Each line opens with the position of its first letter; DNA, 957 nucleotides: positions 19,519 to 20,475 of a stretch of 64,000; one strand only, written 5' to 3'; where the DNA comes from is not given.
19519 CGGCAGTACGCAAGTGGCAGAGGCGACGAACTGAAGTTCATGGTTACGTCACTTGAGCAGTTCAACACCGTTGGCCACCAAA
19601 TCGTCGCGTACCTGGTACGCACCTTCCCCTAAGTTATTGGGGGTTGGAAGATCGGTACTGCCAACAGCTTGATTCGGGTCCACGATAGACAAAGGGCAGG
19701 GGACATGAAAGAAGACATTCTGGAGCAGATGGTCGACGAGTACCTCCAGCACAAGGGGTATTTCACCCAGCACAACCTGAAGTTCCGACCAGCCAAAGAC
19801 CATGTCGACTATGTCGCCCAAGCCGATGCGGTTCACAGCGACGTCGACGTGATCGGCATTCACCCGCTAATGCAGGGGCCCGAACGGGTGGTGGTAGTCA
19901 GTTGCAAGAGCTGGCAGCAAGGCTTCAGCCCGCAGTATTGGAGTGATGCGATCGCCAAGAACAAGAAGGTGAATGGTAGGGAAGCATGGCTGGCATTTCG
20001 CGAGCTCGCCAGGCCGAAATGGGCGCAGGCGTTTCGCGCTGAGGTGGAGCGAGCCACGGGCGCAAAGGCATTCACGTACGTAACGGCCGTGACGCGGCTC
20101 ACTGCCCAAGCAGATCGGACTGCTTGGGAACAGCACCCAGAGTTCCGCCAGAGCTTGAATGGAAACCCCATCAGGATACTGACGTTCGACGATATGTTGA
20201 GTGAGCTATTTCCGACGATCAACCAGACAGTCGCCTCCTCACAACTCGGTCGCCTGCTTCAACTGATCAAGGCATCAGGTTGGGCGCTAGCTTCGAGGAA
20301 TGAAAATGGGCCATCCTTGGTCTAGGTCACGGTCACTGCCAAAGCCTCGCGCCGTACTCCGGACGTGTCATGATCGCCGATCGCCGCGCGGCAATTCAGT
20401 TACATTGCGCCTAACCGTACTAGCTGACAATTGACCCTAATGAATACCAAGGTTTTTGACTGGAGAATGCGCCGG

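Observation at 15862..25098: HNH-domain gene translationally coupled to a 714-aa tyrosine recombinase, followed by a cargo cluster rich in PD-(D/E)xK-like nucleases and large unknown proteins (candidate novel defence/immunity island)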

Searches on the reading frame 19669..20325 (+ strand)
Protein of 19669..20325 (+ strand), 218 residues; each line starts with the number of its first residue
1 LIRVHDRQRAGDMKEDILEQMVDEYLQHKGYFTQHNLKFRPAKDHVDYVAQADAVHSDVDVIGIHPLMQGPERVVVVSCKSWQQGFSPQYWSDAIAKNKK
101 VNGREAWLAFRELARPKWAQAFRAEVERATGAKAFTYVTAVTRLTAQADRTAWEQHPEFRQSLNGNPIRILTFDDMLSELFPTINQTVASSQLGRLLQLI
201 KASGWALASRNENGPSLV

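Call 5: search_protein_families(library=pfam, proteins=[window:19669-20325:+], max_evalue=0.1)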
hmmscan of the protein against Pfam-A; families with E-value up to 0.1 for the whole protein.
window:19669-20325:+ (218 aa): 1 family
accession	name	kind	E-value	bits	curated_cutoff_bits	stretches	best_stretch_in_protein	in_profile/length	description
PF04471.18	Mrr_cat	-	0.021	15.4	21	0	13-84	4-59/115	Restriction endonuclease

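Call 6: search_protein_families(library=padloc, proteins=[window:19669-20325:+], max_evalue=0.1)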
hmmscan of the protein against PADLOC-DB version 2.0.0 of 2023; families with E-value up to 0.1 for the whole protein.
window:19669-20325:+ (218 aa): 0 families

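Call 7: search_protein_families(library=ncbifam, proteins=[window:19669-20325:+], max_evalue=0.1)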
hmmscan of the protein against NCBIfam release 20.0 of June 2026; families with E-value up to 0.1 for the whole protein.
window:19669-20325:+ (218 aa): 0 families

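Call 30: search_dna_similar(query=window:19669-20325:+, collection=plasmids, mode=protein, max_rows=30, max_evalue=0.001)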
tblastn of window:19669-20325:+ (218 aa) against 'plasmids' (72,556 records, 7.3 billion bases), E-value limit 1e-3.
Records with a match: 7; places in all: 7; records where one place covers at least 80% of the query: 7.
Best place of each record, by identity: >=99% 6; <60% 1.
By first word of the organism name: Cupriavidus 6; Azospirillum 1.
By predicted mobility (MOB-suite, as given by PLSDB): conjugative 5; non-mobilizable 1; mobilizable 1.
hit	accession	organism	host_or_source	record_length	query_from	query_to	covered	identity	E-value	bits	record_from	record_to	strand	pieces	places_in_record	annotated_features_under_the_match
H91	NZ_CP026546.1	Cupriavidus metallidurans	single cell,soil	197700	1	218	100%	99.1%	4e-145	453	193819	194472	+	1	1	hypothetical protein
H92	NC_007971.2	Cupriavidus metallidurans CH34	-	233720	1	218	100%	99.1%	4e-145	453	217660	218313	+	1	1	hypothetical protein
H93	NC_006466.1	Cupriavidus metallidurans CH34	-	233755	1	218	100%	99.1%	4e-145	453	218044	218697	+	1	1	hypothetical protein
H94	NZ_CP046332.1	Cupriavidus metallidurans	sedimentation pond in a zinc factory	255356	1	218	100%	99.1%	4e-145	453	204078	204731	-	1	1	hypothetical protein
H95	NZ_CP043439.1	Cupriavidus campinensis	cell culture,soil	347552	1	218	100%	99.1%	4e-145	453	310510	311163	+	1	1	hypothetical protein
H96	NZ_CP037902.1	Cupriavidus metallidurans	Soil,gold-copper mine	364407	1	218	100%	99.1%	4e-145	453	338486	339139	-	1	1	hypothetical protein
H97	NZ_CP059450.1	Azospirillum brasilense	Prokaryotes,soil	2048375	13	205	89%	39.5%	3e-31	127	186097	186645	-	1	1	none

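Call 34: search_protein_families(library=phrogs, proteins=[window:19669-20325:+], max_evalue=0.01)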
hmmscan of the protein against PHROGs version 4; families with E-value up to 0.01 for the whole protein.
window:19669-20325:+ (218 aa): 0 families

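Call 102: search_solved_structures(query=window:19669-20325:+, max_evalue=5)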
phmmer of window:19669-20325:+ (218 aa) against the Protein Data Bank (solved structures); distinct sequences matched with E-value up to 5: 4.
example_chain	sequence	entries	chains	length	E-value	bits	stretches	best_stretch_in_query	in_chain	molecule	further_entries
36bb_H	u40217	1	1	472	0.38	13.4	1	49-142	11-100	Ab#10-M30W-S94M heavy chain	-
7nd9_H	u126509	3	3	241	1.6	11.4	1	49-143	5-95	COVOX-253H55L Fab heavy chain | COVOX-253H165L Fab heavy chain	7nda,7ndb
2bdg_A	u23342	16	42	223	2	11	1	154-210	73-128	Kallikrein-4 | Kallikrein 4 (Prostase, enamel matrix, prostate), isoform CRA_a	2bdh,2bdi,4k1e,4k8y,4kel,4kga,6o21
6nvb_A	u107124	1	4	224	2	11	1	154-210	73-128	Kallikrein-4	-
